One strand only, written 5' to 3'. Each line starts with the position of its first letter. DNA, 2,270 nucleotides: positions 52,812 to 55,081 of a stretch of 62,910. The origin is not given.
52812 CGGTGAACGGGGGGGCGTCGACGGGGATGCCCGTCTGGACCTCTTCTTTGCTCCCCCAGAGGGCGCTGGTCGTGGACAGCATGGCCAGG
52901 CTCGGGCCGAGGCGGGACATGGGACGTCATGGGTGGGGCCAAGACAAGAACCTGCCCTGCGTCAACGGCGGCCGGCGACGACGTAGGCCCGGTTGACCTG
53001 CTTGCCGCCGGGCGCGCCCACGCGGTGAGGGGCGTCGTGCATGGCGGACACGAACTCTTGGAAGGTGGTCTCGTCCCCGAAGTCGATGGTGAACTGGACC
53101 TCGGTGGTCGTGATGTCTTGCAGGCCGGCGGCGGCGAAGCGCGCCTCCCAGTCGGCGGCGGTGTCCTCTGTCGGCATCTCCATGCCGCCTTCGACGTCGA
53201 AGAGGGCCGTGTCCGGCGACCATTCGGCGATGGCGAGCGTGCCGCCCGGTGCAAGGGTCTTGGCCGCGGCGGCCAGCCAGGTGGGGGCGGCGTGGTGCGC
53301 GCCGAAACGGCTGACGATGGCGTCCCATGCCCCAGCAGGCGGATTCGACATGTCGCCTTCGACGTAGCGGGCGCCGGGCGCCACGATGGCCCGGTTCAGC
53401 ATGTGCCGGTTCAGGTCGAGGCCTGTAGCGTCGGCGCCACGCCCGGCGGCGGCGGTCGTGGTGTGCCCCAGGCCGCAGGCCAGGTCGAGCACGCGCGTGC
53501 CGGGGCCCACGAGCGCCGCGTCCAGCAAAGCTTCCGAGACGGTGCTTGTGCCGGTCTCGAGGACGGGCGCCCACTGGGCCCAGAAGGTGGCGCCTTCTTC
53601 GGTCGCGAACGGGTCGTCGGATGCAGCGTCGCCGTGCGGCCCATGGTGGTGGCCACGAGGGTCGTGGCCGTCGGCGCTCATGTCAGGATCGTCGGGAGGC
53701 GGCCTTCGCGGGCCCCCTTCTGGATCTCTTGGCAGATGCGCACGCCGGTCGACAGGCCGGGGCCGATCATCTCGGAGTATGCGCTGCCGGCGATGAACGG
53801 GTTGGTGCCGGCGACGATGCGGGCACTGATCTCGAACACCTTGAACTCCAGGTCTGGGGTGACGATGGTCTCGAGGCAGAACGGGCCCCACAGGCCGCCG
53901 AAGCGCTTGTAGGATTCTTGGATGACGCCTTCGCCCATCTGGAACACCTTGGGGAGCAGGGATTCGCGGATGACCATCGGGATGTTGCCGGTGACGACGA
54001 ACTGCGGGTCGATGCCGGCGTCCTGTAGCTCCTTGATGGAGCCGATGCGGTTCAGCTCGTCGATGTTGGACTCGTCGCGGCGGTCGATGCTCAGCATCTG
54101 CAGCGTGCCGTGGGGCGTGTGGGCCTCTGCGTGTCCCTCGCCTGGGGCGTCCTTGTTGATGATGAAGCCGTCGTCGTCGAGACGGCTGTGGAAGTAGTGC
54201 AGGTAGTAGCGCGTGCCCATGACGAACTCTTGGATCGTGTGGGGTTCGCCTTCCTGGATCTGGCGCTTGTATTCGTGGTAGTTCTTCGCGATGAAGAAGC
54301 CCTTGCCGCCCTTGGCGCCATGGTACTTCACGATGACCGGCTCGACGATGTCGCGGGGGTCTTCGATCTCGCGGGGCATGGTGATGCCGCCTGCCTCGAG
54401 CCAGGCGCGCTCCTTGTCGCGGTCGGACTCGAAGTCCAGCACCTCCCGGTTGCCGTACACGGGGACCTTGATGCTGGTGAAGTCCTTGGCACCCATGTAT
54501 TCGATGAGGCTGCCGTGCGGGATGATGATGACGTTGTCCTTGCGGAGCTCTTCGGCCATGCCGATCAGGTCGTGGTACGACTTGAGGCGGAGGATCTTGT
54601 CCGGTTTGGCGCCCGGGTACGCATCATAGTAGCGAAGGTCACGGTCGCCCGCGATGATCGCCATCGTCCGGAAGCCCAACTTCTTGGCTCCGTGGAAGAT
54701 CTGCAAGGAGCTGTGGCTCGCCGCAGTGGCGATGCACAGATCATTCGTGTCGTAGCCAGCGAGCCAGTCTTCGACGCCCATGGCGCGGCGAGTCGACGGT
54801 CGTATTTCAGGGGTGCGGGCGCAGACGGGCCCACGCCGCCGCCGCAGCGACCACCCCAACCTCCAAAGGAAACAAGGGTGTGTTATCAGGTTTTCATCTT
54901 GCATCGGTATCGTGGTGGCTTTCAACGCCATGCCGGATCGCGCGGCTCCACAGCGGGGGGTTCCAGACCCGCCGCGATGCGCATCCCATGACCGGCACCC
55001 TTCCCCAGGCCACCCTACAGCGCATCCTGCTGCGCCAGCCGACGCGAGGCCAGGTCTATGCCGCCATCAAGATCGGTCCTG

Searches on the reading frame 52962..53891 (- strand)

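Call 40: search_protein_families(library=pfam, proteins=[window:52962-53891:-], max_evalue=0.0001)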
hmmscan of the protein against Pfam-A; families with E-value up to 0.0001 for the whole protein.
window:52962-53891:- (309 aa): 5 families
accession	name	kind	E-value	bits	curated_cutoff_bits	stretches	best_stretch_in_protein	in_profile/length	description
PF13649.12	Methyltransf_25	-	6.7e-11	43.2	27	1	134-217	1-97/97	Methyltransferase domain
PF08241.18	Methyltransf_11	-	6.4e-10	40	21.2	1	135-221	1-95/95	Methyltransferase domain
PF13489.12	Methyltransf_23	-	9.1e-10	38.9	27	1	129-240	21-124/164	Methyltransferase domain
PF08242.18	Methyltransf_12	-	1e-06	29.8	30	1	135-219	1-98/98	Methyltransferase domain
PF13847.12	Methyltransf_31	-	2.8e-05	24.3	27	1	131-168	4-44/145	Methyltransferase domain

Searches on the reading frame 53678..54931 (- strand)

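Call 40: search_protein_families(library=pfam, proteins=[window:53678-54931:-], max_evalue=0.0001)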
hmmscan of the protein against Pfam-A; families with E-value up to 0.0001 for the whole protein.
window:53678-54931:- (417 aa): 2 families
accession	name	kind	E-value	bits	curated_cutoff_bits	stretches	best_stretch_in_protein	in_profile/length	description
PF06973.17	DUF1297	-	9.8e-49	165.9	23.8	1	230-417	22-188/188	Domain of unknown function (DUF1297)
PF06849.18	DUF1246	-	7.7e-37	126.5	25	1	67-189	1-122/122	Protein of unknown function (DUF1246)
